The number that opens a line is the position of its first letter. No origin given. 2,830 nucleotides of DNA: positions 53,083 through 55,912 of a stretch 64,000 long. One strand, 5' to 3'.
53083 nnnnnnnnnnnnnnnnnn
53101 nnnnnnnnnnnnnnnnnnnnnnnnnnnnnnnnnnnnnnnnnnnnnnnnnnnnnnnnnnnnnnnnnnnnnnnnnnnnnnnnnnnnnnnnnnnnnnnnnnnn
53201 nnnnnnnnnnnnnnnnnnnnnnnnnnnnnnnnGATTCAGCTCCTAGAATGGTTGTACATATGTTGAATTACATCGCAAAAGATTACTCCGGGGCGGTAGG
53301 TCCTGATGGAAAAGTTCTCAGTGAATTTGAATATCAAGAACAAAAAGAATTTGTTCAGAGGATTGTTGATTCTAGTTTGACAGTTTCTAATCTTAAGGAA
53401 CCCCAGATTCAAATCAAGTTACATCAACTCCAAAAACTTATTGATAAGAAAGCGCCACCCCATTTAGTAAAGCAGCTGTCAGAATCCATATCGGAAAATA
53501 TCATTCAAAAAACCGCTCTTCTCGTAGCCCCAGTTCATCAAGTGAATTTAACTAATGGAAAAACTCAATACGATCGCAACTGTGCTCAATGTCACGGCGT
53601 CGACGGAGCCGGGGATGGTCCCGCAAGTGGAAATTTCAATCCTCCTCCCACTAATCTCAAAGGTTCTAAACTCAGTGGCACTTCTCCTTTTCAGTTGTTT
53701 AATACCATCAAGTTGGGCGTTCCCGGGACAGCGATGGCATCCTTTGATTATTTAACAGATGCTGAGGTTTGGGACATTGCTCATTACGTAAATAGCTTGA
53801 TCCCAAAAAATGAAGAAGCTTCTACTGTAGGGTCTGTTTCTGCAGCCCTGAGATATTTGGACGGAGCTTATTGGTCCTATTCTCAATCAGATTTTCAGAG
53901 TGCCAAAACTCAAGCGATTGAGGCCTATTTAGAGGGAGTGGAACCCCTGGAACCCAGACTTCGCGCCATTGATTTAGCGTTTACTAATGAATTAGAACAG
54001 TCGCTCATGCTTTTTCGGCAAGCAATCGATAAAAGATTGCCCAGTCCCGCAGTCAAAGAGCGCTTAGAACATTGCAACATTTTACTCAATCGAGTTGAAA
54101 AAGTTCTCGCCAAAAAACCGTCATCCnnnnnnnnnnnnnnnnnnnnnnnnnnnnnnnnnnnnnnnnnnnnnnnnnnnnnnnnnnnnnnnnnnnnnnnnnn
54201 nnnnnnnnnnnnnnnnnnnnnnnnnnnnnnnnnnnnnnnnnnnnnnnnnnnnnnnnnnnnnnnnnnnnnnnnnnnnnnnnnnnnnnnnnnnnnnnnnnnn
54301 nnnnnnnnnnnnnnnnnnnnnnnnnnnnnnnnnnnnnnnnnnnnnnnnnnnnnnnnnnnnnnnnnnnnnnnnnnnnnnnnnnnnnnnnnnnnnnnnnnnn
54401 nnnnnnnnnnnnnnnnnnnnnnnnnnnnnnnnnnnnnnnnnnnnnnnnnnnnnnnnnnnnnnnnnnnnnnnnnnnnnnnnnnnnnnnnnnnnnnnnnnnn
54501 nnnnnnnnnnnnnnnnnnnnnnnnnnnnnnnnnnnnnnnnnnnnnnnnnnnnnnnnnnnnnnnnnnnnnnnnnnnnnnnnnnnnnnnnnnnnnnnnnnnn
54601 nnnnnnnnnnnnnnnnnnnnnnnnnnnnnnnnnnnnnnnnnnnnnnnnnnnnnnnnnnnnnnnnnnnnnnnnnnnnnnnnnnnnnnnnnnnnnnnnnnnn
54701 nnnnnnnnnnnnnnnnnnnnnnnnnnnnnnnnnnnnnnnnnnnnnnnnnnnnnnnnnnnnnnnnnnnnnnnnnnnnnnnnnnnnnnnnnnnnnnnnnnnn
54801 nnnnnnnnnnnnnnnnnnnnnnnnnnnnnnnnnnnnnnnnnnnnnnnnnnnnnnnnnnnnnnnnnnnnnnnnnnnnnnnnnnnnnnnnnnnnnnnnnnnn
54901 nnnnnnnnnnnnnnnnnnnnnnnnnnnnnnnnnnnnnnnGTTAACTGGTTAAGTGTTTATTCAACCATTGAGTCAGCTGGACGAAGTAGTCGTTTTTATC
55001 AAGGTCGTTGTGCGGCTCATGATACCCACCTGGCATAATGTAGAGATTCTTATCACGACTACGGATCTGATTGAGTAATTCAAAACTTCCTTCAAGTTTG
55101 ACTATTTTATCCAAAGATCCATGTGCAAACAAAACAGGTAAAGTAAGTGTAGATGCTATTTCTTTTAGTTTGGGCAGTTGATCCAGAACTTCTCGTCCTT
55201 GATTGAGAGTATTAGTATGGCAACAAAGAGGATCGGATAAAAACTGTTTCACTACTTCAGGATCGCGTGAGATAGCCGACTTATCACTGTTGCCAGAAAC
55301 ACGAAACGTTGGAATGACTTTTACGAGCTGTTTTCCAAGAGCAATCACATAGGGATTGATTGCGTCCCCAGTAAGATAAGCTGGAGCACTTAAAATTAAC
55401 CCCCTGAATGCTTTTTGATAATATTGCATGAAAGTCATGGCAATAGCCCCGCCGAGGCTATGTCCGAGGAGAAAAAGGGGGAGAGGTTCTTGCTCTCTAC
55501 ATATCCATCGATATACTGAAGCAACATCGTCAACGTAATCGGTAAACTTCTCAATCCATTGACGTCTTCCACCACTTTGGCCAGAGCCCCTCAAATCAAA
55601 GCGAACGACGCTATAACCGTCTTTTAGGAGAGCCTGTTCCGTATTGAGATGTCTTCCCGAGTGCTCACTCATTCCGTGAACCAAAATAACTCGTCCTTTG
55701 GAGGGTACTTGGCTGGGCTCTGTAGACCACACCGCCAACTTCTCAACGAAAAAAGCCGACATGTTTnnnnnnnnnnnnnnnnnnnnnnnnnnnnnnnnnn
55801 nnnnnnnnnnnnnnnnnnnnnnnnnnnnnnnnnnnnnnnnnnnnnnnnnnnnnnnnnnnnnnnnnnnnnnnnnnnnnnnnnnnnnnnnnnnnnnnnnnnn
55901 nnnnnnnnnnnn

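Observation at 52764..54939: ArsR-family metal sensor translationally coupled to a cytochrome c-FTR1 iron permease fusion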

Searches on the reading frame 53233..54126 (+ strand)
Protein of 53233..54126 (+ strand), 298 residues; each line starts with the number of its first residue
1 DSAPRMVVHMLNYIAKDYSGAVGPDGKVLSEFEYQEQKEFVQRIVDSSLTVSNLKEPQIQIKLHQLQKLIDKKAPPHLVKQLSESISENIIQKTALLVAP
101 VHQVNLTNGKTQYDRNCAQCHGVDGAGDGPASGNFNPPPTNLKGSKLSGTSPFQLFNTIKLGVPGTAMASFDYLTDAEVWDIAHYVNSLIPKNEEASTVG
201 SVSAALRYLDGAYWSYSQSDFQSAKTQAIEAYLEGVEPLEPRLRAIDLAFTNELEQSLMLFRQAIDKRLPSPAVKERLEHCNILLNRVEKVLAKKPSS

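Call 49: predict_structure(alignment_id=A3)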
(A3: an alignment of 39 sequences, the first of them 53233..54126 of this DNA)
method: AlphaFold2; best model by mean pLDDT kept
length: 298 residues; sequences in the alignment: 39
mean_pLDDT: 92.7   pTM: 0.67
mean pLDDT of the five models: 92.7, 92.5, 90.9, 89.9, 89.8
residues with pLDDT >= 90: 241; 70-90: 48; 50-70: 8; < 50: 1
segments of 3 or more residues with pLDDT < 50: none
pLDDT, mean of each block of 10 residues (from residue 1): 89 94 96 94 96 95 98 98 97 94 96 96 93 84 87 94 83 95 96 73 93 97 95 91 92 97 98 98 95 74
secondary structure, 60 per line:
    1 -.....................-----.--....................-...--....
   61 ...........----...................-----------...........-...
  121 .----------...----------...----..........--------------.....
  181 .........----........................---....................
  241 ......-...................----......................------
elements in order: H2-21 H31-50 H57-71 H76-94 H106-116 H118-121 H152-161 H176-189 H194-217 H221-246 H248-266 H271-292

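Call 99: search_protein_representatives(protein=window:53233-54126:+)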
Query: 298 residues. Proteins with E-value up to 0.001 (for the whole library): 9292; up to 1e-10: 2363; up to 1e-30: 195. The best 150 are listed.
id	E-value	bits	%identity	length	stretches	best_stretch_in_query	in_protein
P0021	2.5e-66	240.8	44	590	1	4-273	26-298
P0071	4.7e-57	210.4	42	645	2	3-189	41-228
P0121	1.2e-56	209.0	42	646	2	2-189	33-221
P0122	5.5e-56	206.8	41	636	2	4-190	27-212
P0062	3.0e-55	204.4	44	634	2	3-196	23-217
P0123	4.1e-55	204.0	41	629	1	1-293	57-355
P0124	2.5e-54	201.4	42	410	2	3-192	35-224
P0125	1.4e-53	199.0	37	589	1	3-298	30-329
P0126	6.3e-53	196.8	37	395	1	2-295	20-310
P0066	1.5e-52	195.6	38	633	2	3-202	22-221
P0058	1.7e-52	195.4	42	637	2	1-190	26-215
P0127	2.8e-52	194.7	43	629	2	1-192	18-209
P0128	3.9e-52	194.2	38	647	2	2-205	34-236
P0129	8.0e-52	193.2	43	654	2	4-194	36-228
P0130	2.2e-51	191.7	39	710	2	3-194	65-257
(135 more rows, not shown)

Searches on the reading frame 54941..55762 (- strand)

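Call 3: search_protein_families(library=pfam, proteins=[window:54941-55762:-], max_evalue=0.01)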
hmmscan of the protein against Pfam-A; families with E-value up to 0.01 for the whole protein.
window:54941-55762:- (273 aa): 12 families
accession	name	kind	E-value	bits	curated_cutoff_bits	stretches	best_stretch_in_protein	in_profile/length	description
PF12146.15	Hydrolase_4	-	2.3e-66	224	27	1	21-255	3-239/239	Serine aminopeptidase, S33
PF00561.26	Abhydrolase_1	-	8.6e-21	75.1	25.8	1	24-131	2-109/245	alpha/beta hydrolase fold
PF12697.13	Abhydrolase_6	-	9.2e-15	56.3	26.3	1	25-252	1-208/217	Alpha/beta hydrolase family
PF02129.25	Peptidase_S15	-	4.6e-11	43.3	23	1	41-90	43-90/262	X-Pro dipeptidyl-peptidase (S15 family)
PF00326.27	Peptidase_S9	-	1.2e-09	38.4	22.6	2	39-129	3-99/213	Prolyl oligopeptidase family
PF20408.4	Abhydrolase_11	-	7.2e-07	29.6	27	1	23-124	3-104/193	Alpha/beta hydrolase domain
PF03959.19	FSH1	-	0.00023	21.4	21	1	159-254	149-206/211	Serine hydrolase (FSH1)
PF00975.26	Thioesterase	-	0.00046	20.9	26.4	1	72-117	43-89/226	Thioesterase domain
PF07859.19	Abhydrolase_3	-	0.00072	19.8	25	1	72-129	44-110/210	alpha/beta hydrolase fold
PF20434.5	BD-FAE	-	0.0016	18.4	26.8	0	25-230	16-212/215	BD-FAE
PF07819.20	PGAP1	-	0.0057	16.9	24.3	0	74-127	69-128/233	PGAP1-like alpha/beta domain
PF02273.21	Acyl_transf_2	-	0.0063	16.2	20.3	0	8-110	14-117/294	Acyl transferase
